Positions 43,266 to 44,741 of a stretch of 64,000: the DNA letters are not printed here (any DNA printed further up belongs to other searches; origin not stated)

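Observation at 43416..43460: Both CetZ-like proteins end in KDIPSLL, resembling the FtsZ C-terminal anchor peptide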

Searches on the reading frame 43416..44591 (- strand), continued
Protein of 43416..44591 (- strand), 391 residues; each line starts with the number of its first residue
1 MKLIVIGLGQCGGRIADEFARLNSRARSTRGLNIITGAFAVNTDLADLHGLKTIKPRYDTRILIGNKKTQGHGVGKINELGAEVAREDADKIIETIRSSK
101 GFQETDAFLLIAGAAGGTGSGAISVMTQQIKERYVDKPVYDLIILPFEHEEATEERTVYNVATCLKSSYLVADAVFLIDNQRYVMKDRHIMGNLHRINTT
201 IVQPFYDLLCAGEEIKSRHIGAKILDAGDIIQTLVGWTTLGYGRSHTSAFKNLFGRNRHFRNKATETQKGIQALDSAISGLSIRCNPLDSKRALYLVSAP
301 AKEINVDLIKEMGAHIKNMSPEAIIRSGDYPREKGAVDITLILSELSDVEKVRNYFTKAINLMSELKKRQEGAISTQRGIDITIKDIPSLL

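Call 64: find_encoding_contigs(protein=P0203, flank=7000, max_places=1)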
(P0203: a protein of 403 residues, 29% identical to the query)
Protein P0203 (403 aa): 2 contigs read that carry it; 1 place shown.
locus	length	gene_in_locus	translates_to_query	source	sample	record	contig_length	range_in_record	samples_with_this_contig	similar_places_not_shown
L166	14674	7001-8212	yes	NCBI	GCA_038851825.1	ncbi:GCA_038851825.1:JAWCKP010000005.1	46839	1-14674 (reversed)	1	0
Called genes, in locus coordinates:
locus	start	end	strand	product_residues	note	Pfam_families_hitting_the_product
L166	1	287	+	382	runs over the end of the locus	PF08240:ADH_N, PF16912:Glu_dehyd_C (weak), PF00107:ADH_zinc_N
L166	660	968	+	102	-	PF01402:RHH_1 (weak)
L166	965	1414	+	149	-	-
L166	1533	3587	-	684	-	PF04945:YHS, PF00122:E1-E2_ATPase, PF00702:Hydrolase, PF08282:Hydrolase_3 (faint)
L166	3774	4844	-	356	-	-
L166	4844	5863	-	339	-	-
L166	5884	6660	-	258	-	PF07155:ECF-ribofla_trS, PF12822:ECF_trnsprt (faint)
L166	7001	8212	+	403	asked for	PF00091:Tubulin, PF21011:CetZ_C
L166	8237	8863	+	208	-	-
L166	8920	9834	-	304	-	PF01063:Aminotran_4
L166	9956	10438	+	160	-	-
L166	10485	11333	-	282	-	PF01996:F420_ligase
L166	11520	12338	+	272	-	PF01513:NAD_kinase, PF20143:NAD_kinase_C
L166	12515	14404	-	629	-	PF02730:AFOR_N, PF01314:AFOR_C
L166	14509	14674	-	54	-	PF00368:HMG-CoA_red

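Call 69: find_encoding_contigs(protein=P0304, flank=8000, max_places=1)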
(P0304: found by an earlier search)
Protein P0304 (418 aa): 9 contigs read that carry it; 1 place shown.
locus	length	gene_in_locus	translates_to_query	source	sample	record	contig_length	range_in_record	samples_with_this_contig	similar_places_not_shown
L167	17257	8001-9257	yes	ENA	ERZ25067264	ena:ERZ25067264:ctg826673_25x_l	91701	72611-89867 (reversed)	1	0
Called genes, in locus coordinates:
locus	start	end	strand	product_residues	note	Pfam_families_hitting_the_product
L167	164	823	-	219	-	-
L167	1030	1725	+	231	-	PF05685:Uma2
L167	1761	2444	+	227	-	-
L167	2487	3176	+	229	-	-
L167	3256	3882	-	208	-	PF13358:DDE_3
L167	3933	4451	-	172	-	PF13565:HTH_32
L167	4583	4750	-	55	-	-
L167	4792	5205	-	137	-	-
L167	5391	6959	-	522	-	-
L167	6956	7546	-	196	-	PF00239:Resolvase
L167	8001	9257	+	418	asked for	PF00091:Tubulin, PF21011:CetZ_C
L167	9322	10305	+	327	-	-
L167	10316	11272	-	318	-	PF01385:OrfB_IS605, PF07282:Cas12f1-like_TNB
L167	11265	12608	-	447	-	PF01385:OrfB_IS605, PF07282:Cas12f1-like_TNB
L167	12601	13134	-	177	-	PF00239:Resolvase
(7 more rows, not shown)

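Call 71: search_protein_families(library=ncbifam, proteins=[window:43416-44591:-], max_evalue=0.01)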
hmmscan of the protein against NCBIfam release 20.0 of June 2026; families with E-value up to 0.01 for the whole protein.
window:43416-44591:- (391 aa): 1 family
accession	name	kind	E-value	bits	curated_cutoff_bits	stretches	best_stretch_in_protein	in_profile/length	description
TIGR00065.1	ftsZ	equivalog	1.3e-15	57.6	295.2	1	2-202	19-196/353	cell division protein FtsZ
